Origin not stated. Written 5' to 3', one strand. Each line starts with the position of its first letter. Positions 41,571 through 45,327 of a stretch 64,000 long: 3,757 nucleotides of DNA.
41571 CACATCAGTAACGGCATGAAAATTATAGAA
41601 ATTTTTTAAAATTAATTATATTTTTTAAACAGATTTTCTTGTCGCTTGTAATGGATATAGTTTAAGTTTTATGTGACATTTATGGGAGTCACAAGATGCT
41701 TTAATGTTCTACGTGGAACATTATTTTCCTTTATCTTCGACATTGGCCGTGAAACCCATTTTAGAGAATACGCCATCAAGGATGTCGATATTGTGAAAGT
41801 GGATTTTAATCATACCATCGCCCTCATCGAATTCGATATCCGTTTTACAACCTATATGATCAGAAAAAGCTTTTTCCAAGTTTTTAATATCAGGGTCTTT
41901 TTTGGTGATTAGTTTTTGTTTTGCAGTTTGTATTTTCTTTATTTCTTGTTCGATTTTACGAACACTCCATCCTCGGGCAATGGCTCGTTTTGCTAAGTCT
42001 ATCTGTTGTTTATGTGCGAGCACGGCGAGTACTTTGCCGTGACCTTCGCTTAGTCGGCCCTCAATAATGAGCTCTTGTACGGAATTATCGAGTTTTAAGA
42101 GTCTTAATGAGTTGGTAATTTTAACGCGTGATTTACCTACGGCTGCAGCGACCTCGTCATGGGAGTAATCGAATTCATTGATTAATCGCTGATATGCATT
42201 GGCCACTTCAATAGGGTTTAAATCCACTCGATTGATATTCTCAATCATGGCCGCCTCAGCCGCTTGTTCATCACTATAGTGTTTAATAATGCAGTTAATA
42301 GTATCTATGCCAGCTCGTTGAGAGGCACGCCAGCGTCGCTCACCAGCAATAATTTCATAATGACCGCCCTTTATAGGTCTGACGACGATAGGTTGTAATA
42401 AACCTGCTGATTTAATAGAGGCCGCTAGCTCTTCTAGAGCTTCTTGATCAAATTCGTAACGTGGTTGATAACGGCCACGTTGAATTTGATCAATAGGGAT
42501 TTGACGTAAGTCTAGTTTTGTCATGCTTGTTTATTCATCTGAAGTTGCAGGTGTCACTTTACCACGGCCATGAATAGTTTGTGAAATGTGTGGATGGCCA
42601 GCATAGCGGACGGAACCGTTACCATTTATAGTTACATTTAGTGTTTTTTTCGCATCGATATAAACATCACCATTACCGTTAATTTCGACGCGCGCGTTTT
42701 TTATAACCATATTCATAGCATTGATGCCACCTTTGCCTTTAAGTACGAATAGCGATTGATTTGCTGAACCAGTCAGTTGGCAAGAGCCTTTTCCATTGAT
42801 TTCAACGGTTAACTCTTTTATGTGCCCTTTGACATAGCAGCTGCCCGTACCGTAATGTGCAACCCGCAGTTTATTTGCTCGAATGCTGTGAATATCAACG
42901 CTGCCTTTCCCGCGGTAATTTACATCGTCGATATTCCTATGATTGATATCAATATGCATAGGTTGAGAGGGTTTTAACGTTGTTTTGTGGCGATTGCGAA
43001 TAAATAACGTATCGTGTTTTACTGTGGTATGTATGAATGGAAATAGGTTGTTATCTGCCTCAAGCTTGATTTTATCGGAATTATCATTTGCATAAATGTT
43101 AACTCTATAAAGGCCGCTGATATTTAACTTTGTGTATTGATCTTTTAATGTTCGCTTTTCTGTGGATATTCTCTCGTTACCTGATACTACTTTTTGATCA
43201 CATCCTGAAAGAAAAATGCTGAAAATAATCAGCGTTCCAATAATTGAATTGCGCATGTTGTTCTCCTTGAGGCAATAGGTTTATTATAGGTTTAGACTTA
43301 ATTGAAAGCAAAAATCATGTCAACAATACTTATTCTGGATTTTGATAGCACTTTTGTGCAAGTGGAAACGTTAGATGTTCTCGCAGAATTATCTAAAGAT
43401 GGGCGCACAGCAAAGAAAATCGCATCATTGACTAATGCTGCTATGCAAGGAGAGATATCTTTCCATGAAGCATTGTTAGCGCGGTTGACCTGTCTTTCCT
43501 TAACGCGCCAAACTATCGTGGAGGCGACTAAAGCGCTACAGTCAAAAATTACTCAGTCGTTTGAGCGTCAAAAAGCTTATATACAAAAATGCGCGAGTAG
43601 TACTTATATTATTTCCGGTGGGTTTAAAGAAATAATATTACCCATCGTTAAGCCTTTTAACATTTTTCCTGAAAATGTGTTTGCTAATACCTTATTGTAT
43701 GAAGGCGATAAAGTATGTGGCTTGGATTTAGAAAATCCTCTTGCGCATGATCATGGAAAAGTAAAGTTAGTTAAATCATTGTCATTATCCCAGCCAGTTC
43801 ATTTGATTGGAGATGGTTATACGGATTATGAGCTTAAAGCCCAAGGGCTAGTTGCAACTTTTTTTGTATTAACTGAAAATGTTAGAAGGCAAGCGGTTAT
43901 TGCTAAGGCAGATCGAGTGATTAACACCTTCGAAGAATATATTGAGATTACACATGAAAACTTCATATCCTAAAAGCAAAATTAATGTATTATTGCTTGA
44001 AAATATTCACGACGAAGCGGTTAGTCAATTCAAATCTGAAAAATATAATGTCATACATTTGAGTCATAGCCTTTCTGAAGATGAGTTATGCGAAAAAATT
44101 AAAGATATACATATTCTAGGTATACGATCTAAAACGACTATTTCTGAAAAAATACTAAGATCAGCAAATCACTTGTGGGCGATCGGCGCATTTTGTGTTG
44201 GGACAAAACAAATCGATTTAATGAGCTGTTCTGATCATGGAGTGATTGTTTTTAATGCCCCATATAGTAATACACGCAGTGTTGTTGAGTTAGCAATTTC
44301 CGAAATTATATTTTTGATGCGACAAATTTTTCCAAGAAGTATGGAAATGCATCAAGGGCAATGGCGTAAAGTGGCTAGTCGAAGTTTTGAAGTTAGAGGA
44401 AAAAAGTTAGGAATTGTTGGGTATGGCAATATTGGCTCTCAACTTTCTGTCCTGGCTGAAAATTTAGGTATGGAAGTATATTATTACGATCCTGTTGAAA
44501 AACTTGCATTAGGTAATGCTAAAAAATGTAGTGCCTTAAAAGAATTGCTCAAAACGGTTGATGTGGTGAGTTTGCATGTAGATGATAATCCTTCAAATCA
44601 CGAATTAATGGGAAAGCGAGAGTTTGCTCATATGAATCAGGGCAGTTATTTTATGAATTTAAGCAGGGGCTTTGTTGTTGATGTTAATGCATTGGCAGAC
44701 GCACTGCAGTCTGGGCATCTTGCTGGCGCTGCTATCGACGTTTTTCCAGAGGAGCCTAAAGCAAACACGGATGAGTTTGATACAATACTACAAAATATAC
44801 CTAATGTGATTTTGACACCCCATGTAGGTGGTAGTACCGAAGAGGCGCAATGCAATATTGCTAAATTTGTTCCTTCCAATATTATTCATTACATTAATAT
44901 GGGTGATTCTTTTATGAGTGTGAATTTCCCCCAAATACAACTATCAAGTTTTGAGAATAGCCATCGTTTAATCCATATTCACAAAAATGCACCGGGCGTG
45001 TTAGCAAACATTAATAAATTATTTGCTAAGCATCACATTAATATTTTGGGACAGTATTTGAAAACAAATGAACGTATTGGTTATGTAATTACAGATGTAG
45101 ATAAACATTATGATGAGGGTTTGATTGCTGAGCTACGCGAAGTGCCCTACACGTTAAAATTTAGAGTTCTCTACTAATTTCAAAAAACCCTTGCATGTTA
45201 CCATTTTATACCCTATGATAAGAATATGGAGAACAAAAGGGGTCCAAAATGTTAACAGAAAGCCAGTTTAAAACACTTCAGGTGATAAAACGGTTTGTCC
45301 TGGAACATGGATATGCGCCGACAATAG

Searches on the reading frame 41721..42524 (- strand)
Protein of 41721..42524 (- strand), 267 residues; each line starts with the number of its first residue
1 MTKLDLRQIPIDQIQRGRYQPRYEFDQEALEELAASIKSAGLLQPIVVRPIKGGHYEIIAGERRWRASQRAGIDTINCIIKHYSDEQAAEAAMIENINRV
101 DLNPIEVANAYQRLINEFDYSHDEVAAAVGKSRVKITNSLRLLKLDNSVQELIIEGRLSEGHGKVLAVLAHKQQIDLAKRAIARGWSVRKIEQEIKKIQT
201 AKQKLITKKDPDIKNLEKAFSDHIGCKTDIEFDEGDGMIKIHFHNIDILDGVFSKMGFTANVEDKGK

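Call 38: search_protein_families(library=pfam, proteins=[window:41721-42524:-], max_evalue=0.0001)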
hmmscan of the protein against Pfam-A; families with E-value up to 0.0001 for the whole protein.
window:41721-42524:- (267 aa): 3 families
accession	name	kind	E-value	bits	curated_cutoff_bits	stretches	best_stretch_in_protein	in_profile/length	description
PF02195.25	ParB_N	-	2.1e-37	127.5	26.3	1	6-97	3-94/95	ParB N-terminal domain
PF17762.8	HTH_ParB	-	3.7e-35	120.6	22.6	1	101-199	2-101/102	ParB HTH domain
PF23552.2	ParB_C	-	2.1e-10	40.3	23.8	1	209-256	1-49/50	ParB dimerisation domain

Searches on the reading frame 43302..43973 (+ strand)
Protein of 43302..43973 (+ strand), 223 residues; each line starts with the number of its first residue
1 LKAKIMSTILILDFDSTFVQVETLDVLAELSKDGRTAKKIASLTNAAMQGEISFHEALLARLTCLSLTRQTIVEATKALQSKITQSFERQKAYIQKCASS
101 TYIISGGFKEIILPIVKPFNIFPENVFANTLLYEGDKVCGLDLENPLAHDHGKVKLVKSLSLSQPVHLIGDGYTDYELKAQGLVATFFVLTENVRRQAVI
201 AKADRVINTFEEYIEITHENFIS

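Call 38: search_protein_families(library=pfam, proteins=[window:43302-43973:+], max_evalue=0.0001)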
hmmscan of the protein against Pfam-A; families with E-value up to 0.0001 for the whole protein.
window:43302-43973:+ (223 aa): 1 family
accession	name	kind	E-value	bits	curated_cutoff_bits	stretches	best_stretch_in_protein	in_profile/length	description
PF12710.13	HAD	-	2e-09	38.6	27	1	11-177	2-186/189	haloacid dehalogenase-like hydrolase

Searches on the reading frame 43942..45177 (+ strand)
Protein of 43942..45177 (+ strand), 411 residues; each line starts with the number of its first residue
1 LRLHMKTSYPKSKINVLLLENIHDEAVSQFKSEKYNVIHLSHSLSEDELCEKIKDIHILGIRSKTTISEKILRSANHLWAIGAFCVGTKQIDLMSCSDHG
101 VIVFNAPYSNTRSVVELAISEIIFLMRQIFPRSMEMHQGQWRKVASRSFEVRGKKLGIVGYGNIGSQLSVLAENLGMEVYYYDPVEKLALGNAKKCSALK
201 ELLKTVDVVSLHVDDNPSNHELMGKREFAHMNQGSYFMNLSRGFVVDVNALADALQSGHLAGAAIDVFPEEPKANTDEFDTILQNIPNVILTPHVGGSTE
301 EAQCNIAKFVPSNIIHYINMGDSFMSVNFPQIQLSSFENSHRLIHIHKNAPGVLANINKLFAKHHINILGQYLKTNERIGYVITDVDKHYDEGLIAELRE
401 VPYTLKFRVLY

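Call 38: search_protein_families(library=pfam, proteins=[window:43942-45177:+], max_evalue=0.0001)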
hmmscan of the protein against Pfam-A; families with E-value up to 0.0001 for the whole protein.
window:43942-45177:+ (411 aa): 4 families
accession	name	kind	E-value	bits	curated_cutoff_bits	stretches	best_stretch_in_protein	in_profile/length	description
PF02826.25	2-Hacid_dh_C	-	2.7e-48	164.1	25.1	1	122-296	4-178/178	D-isomer specific 2-hydroxyacid dehydrogenase, NAD binding domain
PF00389.36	2-Hacid_dh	-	5.4e-28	97.8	24.6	1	16-322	1-128/134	D-isomer specific 2-hydroxyacid dehydrogenase, catalytic domain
PF22629.2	ACT_AHAS_ss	-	3.2e-12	46.9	27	1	343-406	1-67/67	AHAS small subunit-like ACT domain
PF03446.21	NAD_binding_2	-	2.9e-05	24.6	21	1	155-257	1-109/161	NAD binding domain of 6-phosphogluconate dehydrogenase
